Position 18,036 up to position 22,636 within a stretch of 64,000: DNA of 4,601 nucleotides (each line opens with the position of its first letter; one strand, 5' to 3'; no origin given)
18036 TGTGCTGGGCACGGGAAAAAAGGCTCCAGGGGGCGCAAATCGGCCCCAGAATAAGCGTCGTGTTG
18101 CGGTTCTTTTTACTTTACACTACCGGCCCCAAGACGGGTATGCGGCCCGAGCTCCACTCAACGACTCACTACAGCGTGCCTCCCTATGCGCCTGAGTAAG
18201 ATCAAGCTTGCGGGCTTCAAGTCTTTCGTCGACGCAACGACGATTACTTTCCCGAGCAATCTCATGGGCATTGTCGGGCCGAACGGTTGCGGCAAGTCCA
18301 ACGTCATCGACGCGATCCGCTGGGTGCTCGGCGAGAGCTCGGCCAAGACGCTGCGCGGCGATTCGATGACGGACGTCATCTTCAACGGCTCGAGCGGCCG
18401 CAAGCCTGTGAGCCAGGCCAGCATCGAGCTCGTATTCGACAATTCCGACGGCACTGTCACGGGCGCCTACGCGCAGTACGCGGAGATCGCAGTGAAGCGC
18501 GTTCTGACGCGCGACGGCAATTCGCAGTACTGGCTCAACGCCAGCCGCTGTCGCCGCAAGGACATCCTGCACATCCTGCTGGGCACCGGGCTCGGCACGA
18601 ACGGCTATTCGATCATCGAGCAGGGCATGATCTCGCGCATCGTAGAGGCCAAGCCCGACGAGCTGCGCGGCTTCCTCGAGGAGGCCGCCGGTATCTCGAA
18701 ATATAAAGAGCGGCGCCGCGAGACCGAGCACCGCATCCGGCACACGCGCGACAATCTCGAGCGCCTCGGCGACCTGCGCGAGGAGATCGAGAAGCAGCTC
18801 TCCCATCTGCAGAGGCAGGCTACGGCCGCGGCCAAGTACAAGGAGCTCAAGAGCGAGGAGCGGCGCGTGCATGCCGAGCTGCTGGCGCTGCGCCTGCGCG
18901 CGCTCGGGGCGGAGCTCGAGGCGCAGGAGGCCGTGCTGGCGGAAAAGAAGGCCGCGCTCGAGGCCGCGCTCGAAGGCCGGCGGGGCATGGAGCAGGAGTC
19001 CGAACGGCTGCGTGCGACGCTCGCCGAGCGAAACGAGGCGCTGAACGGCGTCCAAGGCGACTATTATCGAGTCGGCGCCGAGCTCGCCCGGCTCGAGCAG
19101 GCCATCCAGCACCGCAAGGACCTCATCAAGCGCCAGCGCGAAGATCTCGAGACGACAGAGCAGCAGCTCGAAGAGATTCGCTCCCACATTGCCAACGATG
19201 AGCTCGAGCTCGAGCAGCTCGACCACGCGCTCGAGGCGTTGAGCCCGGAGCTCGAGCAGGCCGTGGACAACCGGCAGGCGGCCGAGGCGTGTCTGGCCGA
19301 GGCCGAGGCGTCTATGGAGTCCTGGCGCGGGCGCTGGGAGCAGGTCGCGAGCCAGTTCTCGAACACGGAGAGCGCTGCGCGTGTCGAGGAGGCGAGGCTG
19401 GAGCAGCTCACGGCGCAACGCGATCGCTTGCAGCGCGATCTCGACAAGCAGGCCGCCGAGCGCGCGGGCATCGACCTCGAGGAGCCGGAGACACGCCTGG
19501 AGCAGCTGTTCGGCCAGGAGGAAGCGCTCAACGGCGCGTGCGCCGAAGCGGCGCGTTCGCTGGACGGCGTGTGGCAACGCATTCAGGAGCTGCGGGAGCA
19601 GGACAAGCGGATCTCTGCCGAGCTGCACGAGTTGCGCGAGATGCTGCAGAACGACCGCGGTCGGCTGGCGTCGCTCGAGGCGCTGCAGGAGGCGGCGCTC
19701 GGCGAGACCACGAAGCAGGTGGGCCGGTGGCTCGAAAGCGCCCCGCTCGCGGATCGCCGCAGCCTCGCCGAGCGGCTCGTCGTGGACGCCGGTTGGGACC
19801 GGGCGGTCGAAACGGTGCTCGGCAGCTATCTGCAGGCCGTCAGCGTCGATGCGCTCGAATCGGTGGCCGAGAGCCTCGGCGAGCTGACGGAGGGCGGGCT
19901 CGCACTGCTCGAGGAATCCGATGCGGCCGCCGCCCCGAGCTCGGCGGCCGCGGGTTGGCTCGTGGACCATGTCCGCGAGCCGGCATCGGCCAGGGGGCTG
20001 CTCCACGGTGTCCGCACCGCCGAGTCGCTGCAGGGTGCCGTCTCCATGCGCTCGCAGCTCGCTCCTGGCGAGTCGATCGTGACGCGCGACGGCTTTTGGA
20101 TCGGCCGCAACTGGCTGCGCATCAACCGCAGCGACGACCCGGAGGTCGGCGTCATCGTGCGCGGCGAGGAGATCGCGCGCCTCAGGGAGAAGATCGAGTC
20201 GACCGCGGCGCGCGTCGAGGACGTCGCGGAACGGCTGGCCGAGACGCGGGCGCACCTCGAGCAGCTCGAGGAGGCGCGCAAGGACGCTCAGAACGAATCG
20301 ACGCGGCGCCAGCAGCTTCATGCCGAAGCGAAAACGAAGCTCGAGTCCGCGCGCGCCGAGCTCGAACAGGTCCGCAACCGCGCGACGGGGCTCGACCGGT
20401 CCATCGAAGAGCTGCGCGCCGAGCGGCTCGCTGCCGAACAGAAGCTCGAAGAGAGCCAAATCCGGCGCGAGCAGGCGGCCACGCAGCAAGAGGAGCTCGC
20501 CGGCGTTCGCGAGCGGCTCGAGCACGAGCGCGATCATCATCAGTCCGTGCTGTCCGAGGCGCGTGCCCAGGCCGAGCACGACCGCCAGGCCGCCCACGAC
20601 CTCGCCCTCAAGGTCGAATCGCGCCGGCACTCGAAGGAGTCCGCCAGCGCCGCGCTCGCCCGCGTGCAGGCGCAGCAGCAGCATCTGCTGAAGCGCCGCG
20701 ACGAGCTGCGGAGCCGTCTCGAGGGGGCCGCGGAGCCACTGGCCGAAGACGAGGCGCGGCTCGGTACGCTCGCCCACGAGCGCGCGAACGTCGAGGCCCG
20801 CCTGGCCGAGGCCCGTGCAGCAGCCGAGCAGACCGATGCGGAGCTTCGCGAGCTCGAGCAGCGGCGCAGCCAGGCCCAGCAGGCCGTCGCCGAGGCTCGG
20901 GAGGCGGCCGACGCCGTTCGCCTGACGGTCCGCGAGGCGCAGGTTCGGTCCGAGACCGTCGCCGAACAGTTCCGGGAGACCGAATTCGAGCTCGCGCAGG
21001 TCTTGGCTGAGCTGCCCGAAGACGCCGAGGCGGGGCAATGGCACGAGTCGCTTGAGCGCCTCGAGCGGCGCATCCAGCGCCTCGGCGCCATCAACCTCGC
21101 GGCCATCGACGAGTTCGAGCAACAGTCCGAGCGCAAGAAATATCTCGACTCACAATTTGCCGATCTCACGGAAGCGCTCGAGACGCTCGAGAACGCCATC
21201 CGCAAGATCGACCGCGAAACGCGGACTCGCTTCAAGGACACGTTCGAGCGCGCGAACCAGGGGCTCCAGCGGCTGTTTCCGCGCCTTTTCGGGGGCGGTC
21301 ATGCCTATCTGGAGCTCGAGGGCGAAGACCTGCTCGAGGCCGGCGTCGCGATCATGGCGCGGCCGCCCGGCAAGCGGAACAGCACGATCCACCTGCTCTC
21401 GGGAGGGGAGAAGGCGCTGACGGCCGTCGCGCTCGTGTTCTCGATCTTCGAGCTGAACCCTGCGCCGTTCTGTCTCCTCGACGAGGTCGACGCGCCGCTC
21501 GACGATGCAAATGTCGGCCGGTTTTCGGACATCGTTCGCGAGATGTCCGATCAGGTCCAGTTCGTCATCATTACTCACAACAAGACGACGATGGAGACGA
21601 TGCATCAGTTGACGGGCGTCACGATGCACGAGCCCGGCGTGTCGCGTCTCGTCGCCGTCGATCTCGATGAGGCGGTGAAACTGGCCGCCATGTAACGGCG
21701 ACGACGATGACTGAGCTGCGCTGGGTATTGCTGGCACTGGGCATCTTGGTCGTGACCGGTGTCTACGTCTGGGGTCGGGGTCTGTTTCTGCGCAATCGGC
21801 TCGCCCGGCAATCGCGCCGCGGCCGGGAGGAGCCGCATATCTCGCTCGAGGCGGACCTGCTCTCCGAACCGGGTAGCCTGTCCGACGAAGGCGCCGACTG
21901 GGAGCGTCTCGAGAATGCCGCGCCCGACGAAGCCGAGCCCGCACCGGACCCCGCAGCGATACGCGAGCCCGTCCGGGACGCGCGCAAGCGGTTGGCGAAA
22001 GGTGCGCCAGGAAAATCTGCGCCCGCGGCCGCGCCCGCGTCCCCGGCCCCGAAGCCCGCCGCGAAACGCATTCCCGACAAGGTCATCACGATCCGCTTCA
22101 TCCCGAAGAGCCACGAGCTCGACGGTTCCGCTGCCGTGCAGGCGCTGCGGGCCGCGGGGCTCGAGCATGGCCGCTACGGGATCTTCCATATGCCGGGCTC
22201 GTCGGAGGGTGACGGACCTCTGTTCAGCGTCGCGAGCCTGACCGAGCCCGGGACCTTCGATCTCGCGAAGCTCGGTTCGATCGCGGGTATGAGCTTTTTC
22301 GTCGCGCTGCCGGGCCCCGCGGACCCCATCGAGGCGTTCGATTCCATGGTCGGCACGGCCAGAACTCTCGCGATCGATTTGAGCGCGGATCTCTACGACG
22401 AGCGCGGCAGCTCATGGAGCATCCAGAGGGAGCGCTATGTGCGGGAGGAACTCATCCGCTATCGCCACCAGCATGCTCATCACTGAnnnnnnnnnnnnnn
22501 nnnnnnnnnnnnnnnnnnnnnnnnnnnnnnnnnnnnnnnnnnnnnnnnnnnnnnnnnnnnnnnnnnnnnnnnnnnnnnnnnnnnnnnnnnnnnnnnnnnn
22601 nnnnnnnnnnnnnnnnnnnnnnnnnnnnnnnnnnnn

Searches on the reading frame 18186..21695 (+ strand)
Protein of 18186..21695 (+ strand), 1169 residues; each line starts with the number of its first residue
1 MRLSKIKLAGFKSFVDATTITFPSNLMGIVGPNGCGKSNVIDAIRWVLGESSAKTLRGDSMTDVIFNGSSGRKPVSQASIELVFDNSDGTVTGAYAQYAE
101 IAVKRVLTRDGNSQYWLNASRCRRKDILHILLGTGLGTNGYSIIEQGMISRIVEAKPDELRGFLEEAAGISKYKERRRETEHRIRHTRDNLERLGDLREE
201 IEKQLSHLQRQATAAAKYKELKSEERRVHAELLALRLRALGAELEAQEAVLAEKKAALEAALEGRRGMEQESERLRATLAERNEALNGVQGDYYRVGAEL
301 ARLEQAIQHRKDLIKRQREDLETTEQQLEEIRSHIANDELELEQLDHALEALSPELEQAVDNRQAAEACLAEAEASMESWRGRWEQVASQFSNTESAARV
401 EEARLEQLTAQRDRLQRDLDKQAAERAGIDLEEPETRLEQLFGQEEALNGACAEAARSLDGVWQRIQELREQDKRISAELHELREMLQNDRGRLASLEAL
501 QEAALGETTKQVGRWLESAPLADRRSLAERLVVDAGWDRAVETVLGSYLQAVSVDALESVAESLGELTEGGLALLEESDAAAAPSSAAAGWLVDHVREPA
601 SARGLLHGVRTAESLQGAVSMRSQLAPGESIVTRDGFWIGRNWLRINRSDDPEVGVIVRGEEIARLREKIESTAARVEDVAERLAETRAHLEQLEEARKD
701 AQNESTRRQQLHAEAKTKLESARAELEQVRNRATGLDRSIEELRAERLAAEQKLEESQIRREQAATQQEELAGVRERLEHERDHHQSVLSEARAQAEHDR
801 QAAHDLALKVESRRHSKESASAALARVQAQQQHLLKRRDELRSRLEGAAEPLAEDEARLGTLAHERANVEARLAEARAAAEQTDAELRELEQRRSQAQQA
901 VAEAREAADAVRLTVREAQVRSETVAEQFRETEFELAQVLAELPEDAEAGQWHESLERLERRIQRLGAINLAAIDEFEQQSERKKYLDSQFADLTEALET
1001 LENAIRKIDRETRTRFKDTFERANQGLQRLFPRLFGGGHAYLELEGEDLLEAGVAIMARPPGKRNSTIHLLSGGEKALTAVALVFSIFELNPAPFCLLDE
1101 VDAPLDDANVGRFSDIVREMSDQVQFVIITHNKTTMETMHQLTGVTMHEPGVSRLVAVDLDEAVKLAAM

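Call 9: search_protein_families(library=pfam, proteins=[window:18186-21695:+], max_evalue=1)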
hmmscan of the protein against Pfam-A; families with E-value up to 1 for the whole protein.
window:18186-21695:+ (1169 aa): 10 families
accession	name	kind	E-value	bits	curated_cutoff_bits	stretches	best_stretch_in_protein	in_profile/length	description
PF02463.25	SMC_N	-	3.3e-66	223.3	40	1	3-1153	2-219/220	RecF/RecN/SMC N terminal domain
PF13476.12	AAA_23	-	6.4e-16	60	27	1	5-345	1-196/201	AAA domain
PF13175.12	AAA_15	-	3.5e-12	47.1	32.1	1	1-339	1-264/374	AAA ATPase domain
PF13304.12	AAA_21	-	1.8e-11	45.1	27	2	26-89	1-69/304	AAA domain, putative AbiEii toxin, Type IV TA system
PF06470.18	SMC_hinge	-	9.7e-10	39.3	22.5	1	526-621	7-115/116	SMC proteins Flexible Hinge Domain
PF13555.12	AAA_29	-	6.2e-05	23.1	27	1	3-49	1-47/61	P-loop containing region of AAA domain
PF07926.17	TPR_MLP1_2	-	0.00015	22.2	36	1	661-767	1-107/129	TPR/MLP1/MLP2-like protein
PF15835.10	DUF4715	-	0.0069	16.9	27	1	722-784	44-107/139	Domain of unknown function (DUF4715)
PF07889.17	DUF1664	-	0.0078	16.7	34.6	1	666-744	39-121/124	Protein of unknown function (DUF1664)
PF03215.21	Rad17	-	0.11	12.8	23.8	1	5-60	25-81/186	Rad17 P-loop domain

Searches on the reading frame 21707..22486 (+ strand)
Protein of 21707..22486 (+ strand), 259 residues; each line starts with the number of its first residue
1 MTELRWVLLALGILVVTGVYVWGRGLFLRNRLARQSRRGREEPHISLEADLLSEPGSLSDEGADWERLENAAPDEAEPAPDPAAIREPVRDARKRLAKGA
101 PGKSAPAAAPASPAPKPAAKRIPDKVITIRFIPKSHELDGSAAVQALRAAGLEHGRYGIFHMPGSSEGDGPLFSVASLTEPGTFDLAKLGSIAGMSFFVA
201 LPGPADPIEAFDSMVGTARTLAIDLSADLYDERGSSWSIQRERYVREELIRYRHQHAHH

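Call 9: search_protein_families(library=pfam, proteins=[window:21707-22486:+], max_evalue=1)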
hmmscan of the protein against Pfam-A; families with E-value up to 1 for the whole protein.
window:21707-22486:+ (259 aa): 1 family
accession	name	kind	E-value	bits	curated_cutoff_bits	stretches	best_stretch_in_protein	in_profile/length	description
PF04354.18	ZipA_C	-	4.4e-26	91.7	23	1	126-247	2-127/128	ZipA, C-terminal FtsZ-binding domain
